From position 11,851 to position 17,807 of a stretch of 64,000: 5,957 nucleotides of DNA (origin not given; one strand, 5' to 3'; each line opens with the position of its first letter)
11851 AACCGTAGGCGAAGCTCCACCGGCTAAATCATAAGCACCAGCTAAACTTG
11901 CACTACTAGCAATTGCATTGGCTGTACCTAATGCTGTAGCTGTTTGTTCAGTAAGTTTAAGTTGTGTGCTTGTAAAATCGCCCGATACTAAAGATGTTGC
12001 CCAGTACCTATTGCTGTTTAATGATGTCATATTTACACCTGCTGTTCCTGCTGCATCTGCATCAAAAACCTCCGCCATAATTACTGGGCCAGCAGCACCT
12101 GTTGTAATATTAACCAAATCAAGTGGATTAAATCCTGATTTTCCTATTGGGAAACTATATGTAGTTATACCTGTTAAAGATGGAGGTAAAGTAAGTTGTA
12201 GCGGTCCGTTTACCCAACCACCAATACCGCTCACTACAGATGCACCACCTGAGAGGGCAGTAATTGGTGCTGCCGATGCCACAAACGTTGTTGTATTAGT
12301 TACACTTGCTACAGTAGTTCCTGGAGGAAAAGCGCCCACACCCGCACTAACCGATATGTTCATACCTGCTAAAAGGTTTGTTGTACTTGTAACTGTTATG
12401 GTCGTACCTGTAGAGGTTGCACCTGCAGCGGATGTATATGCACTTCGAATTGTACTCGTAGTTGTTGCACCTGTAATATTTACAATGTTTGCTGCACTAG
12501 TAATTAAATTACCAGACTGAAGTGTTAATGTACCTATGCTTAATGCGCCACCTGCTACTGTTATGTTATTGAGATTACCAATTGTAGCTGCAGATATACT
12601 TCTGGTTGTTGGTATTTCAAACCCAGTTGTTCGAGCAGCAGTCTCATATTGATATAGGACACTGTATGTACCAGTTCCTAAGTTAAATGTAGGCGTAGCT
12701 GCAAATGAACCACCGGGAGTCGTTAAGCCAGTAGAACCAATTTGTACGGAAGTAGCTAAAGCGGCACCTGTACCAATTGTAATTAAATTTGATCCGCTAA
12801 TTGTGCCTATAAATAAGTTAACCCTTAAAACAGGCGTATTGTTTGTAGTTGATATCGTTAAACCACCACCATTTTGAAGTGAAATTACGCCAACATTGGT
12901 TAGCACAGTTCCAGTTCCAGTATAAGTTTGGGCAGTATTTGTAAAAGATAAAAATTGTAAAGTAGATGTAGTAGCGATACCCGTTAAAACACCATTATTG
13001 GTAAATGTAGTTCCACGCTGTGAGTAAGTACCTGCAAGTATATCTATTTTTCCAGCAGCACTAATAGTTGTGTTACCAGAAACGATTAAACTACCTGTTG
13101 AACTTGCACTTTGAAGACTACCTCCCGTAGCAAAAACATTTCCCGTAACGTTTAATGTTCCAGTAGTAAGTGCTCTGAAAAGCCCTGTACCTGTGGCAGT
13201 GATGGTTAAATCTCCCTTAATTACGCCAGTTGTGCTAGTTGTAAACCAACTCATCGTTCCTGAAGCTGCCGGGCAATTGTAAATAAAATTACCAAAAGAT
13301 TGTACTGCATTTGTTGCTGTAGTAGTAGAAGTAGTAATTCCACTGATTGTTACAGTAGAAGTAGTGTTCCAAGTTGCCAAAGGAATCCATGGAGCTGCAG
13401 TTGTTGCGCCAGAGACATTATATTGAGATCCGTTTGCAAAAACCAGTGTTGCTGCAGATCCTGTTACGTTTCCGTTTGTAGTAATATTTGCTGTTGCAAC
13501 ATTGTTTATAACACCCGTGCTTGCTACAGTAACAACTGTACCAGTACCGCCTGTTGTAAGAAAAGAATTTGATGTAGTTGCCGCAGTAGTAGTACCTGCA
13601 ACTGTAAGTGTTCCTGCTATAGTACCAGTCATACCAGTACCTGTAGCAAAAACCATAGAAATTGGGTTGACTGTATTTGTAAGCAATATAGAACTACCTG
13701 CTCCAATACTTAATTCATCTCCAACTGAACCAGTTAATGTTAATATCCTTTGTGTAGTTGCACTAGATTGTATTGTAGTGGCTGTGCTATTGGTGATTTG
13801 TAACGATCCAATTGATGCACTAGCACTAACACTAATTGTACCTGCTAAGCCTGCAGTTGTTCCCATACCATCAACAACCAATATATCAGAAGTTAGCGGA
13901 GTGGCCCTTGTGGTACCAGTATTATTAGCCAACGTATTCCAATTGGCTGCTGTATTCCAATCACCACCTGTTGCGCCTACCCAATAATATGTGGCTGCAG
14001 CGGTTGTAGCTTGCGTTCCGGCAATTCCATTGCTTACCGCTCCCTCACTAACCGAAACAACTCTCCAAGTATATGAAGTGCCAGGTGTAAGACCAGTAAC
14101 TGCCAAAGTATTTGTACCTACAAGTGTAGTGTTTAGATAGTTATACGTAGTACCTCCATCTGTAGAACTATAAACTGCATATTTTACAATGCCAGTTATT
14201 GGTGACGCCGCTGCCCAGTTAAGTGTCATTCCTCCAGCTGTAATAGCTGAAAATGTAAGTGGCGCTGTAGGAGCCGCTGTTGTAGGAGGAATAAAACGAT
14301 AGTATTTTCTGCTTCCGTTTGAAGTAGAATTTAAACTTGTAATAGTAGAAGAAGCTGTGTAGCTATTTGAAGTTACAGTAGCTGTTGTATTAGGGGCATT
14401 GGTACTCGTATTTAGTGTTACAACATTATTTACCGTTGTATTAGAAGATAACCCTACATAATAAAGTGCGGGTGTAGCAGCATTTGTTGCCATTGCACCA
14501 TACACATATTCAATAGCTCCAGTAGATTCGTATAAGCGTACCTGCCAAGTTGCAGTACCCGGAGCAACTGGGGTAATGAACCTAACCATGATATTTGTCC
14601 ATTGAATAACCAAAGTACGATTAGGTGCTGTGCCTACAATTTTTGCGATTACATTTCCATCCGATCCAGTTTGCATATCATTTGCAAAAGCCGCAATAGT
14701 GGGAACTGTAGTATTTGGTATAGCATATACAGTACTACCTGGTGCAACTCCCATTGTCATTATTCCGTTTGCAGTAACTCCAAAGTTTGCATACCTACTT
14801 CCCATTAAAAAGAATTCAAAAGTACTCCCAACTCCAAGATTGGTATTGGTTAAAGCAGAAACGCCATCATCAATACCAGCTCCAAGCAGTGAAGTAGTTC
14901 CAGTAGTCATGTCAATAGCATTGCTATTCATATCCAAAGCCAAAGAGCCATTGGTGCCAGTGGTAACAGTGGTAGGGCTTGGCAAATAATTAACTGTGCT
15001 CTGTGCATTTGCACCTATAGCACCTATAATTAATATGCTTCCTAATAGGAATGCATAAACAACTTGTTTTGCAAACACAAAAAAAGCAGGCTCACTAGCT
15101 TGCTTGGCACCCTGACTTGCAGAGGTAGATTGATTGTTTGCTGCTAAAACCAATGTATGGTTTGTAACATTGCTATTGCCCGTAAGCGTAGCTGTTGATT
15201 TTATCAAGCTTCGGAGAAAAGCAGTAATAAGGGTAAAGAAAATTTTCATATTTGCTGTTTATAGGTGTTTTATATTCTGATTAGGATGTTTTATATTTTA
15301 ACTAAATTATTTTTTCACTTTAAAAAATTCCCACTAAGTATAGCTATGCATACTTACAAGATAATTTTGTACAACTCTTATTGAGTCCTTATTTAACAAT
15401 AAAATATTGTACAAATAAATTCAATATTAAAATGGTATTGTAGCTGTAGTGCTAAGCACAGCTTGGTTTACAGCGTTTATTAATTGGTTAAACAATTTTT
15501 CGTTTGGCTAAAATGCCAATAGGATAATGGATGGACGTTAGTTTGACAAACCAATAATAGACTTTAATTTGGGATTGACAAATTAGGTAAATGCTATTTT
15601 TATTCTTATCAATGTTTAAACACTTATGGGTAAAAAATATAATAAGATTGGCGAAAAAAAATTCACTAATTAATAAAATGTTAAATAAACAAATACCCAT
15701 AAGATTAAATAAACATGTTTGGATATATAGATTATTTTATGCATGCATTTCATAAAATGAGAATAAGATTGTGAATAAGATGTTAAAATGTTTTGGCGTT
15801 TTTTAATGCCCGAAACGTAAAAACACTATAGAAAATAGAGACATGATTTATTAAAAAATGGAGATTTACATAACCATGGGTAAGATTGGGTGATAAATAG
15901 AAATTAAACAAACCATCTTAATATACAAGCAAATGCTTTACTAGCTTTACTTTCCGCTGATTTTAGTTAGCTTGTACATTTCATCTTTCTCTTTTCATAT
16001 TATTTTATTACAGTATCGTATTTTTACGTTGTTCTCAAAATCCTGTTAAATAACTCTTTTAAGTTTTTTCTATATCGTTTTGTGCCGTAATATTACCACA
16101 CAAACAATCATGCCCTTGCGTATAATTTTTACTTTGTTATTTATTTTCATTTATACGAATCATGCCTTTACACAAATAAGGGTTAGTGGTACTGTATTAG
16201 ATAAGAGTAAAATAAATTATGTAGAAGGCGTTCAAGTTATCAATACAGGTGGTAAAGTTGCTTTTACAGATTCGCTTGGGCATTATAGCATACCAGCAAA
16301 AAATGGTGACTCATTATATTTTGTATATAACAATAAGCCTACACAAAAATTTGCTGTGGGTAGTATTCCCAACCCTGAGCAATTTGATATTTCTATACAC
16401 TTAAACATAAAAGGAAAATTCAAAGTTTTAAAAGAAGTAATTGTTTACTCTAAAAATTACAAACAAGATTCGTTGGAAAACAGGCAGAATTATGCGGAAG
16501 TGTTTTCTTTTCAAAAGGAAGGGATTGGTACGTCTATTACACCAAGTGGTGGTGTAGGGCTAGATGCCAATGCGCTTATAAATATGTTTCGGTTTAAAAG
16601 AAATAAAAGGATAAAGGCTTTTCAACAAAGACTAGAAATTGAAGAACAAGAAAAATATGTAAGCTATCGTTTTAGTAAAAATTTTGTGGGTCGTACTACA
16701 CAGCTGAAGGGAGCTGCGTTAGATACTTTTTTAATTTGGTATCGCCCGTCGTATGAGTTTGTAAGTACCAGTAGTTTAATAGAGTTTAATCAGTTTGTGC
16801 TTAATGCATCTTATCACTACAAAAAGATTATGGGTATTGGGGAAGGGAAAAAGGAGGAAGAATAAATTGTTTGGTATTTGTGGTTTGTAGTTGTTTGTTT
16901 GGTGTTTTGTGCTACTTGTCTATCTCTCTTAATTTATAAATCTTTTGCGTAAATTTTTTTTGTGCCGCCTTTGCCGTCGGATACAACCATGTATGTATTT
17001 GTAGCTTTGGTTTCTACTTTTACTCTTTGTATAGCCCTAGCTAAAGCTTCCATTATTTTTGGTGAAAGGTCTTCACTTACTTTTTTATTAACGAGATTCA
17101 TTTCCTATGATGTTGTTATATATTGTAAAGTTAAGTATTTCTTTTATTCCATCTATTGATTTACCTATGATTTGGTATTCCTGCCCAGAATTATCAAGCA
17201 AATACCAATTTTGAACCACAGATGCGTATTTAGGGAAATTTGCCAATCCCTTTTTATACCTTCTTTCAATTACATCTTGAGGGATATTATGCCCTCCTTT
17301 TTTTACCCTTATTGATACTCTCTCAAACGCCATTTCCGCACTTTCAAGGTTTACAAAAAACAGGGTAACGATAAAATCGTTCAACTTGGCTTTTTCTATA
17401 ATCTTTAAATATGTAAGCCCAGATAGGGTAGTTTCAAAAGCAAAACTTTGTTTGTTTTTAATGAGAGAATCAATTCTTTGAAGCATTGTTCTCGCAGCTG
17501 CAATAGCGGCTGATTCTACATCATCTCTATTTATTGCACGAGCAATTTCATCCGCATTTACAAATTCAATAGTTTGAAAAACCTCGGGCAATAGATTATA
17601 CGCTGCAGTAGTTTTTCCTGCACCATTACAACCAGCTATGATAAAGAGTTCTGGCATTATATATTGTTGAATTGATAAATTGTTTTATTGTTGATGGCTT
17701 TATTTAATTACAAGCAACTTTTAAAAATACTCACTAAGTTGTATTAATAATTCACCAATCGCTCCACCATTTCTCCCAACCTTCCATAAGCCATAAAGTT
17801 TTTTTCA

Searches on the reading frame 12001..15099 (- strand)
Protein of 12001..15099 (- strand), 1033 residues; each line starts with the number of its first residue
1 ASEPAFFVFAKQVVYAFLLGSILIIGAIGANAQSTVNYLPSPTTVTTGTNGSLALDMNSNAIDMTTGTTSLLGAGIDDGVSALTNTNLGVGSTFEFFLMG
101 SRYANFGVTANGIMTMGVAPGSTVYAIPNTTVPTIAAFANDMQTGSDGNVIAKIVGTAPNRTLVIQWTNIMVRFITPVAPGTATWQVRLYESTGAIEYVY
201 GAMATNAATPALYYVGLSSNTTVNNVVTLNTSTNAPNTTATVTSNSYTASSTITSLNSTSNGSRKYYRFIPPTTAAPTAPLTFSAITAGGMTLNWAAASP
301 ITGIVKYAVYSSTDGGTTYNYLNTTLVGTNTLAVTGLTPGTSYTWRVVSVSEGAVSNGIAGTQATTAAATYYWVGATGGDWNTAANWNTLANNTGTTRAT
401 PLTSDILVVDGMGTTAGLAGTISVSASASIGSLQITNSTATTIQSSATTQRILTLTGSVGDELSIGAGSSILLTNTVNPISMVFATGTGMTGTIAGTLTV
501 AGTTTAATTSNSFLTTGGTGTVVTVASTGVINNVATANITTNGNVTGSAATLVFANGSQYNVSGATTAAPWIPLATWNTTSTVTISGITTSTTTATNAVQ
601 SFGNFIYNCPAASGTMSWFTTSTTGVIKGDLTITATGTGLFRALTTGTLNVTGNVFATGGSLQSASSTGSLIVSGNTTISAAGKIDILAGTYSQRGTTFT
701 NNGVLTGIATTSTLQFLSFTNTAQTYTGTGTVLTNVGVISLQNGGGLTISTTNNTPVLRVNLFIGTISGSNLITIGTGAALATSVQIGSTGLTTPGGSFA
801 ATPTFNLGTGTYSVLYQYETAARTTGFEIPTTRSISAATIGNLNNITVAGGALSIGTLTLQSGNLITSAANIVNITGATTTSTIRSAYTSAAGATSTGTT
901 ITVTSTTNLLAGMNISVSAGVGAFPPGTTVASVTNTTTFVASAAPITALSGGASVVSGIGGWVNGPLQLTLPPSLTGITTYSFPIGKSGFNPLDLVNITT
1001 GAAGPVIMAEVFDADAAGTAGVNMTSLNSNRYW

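Call 84: search_protein_families(library=pfam, proteins=[window:12001-15099:-], max_evalue=0.05)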
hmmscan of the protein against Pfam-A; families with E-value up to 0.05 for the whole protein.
window:12001-15099:- (1033 aa): 1 family
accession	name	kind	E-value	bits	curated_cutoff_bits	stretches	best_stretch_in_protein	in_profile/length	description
PF00041.27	fn3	-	1.2e-07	32.3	25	1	276-353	2-72/84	Fibronectin type III domain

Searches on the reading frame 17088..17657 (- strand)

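Call 39: search_protein_families(library=pfam, proteins=[window:17088-17657:-], max_evalue=0.001)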
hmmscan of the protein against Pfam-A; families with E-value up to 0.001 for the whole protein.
window:17088-17657:- (189 aa): 2 families
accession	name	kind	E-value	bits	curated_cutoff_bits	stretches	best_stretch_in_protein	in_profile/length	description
PF06414.18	Zeta_toxin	-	1.9e-10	40.9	22.3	1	2-143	16-172/199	Zeta toxin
PF13671.12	AAA_33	-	1.5e-05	25.8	27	1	4-132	1-131/143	AAA domain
